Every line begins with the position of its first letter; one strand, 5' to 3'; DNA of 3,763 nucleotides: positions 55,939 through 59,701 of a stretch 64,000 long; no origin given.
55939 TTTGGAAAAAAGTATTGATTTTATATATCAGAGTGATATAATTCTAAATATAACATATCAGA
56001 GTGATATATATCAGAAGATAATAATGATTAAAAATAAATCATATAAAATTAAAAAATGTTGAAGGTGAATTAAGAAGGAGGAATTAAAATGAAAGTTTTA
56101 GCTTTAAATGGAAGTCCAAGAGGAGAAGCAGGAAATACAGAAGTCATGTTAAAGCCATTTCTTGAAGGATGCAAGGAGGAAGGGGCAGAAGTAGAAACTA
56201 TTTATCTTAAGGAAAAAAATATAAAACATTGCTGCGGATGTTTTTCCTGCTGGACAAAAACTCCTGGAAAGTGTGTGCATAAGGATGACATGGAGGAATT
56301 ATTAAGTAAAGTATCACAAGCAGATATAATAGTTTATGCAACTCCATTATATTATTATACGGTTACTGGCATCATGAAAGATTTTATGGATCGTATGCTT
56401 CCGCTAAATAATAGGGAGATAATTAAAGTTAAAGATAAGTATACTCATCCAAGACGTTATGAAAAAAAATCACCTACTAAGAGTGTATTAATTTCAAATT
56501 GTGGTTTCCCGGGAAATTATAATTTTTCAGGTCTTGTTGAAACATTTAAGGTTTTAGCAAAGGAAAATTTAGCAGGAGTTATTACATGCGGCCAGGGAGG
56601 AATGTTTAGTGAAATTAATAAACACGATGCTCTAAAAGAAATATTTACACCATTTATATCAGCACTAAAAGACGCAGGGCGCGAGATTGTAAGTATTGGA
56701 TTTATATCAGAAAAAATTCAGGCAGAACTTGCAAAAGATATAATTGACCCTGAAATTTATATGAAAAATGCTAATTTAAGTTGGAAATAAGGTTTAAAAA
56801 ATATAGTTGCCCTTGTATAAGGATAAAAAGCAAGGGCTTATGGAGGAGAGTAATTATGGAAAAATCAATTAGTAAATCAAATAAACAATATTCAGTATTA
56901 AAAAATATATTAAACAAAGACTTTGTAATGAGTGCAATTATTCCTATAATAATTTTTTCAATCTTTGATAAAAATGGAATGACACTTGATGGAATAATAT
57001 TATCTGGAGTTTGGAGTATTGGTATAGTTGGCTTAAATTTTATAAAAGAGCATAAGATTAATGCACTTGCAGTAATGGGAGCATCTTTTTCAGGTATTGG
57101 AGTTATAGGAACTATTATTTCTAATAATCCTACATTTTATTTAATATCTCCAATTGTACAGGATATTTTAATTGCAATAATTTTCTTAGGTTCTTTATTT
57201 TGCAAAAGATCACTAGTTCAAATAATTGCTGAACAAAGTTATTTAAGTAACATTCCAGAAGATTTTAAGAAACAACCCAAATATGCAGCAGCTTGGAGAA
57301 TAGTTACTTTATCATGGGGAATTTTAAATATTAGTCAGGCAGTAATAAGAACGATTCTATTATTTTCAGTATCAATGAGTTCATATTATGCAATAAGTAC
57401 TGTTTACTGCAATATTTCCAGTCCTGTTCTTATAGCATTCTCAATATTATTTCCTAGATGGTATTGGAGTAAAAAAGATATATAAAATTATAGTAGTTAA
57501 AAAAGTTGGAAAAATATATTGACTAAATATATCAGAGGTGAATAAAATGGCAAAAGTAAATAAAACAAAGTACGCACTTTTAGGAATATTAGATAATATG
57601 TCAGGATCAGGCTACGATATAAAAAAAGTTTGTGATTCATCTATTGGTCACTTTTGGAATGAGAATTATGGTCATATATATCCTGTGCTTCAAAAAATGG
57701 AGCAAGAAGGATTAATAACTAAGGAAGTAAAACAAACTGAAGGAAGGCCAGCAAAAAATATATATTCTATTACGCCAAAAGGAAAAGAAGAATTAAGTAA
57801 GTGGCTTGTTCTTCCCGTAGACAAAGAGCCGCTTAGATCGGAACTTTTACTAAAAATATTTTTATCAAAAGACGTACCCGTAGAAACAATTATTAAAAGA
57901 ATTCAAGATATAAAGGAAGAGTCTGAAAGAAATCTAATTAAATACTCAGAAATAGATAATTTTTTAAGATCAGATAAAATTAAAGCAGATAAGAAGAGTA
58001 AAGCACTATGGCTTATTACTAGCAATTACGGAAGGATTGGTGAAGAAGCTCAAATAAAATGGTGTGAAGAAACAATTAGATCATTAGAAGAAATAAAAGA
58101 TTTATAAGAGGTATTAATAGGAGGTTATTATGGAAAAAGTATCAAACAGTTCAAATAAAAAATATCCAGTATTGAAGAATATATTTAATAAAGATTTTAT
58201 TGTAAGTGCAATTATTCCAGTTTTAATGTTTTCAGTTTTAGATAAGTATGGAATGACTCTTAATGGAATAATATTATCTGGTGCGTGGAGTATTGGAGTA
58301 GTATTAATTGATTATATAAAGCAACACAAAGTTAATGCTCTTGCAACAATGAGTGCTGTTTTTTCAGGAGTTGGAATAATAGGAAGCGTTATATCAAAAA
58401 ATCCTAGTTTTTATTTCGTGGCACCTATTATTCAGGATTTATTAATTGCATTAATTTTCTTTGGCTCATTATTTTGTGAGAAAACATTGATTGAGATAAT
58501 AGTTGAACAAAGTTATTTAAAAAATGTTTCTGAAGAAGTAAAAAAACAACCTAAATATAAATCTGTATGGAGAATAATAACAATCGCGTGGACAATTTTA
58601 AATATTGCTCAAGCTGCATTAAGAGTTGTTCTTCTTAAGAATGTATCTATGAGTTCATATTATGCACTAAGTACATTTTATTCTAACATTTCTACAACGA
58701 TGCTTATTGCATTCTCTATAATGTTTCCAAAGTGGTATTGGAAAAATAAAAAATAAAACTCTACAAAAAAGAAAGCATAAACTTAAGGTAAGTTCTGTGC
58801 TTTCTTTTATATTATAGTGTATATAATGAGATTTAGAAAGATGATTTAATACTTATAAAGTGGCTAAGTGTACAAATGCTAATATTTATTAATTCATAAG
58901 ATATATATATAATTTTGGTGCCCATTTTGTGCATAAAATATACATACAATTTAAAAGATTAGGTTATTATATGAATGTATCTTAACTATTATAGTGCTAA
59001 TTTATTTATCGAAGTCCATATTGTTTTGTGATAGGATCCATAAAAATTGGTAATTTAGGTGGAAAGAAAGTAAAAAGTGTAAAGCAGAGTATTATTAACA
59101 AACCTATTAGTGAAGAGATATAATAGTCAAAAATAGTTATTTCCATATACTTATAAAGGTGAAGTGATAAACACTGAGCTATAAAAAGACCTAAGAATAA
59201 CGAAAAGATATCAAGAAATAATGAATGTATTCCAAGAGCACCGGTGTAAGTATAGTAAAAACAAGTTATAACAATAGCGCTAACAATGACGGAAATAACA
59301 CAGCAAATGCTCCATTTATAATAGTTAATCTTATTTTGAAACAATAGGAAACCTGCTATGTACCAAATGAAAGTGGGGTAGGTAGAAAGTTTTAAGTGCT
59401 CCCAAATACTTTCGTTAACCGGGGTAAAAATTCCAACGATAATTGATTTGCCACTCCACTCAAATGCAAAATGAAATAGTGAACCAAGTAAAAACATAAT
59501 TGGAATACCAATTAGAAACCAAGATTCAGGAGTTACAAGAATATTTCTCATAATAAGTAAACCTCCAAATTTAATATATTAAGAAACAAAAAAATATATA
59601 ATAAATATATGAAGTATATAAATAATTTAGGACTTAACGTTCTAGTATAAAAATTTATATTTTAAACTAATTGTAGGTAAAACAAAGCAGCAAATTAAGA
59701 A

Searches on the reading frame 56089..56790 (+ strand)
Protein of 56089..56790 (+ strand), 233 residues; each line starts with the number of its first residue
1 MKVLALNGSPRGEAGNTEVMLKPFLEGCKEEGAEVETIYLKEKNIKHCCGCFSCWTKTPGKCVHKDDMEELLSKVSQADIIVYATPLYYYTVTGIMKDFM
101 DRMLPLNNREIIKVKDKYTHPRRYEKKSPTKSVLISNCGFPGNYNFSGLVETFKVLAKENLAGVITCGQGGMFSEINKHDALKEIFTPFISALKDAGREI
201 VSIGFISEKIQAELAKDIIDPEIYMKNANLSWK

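Call 42: search_protein_families(library=pfam, proteins=[window:56089-56790:+], max_evalue=0.00001)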
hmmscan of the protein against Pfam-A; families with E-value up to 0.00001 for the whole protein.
window:56089-56790:+ (233 aa): 2 families
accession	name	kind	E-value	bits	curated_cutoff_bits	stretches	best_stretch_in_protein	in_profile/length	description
PF03358.20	FMN_red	-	1.7e-23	83.3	24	1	1-103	1-96/152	NADPH-dependent FMN reductase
PF02525.22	Flavodoxin_2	-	7.9e-16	58.8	27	1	1-104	1-104/198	Flavodoxin-like fold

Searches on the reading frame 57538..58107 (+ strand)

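Call 42: search_protein_families(library=pfam, proteins=[window:57538-58107:+], max_evalue=0.00001)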
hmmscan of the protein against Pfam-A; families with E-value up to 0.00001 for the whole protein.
window:57538-58107:+ (189 aa): 2 families
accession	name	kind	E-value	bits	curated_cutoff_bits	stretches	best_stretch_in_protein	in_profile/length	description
PF03551.20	PadR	-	2.1e-17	63.3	27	1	14-87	1-74/75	Transcriptional regulator PadR-like family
PF10400.15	Vir_act_alpha_C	-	6.5e-14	52.8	22.4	1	99-184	1-78/78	Virulence activator alpha C-term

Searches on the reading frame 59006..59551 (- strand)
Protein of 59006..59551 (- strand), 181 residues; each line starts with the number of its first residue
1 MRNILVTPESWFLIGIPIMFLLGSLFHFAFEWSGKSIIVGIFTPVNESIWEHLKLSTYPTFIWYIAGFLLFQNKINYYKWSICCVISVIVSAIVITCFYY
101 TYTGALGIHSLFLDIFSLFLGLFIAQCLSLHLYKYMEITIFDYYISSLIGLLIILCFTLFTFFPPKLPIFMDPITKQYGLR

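Call 42: search_protein_families(library=pfam, proteins=[window:59006-59551:-], max_evalue=0.00001)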
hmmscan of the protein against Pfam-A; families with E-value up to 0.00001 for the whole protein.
window:59006-59551:- (181 aa): 1 family
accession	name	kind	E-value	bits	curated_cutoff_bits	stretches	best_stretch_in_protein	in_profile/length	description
PF20122.4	DUF6512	-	6.2e-50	170.1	26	1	4-180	5-181/181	Family of unknown function (DUF6512)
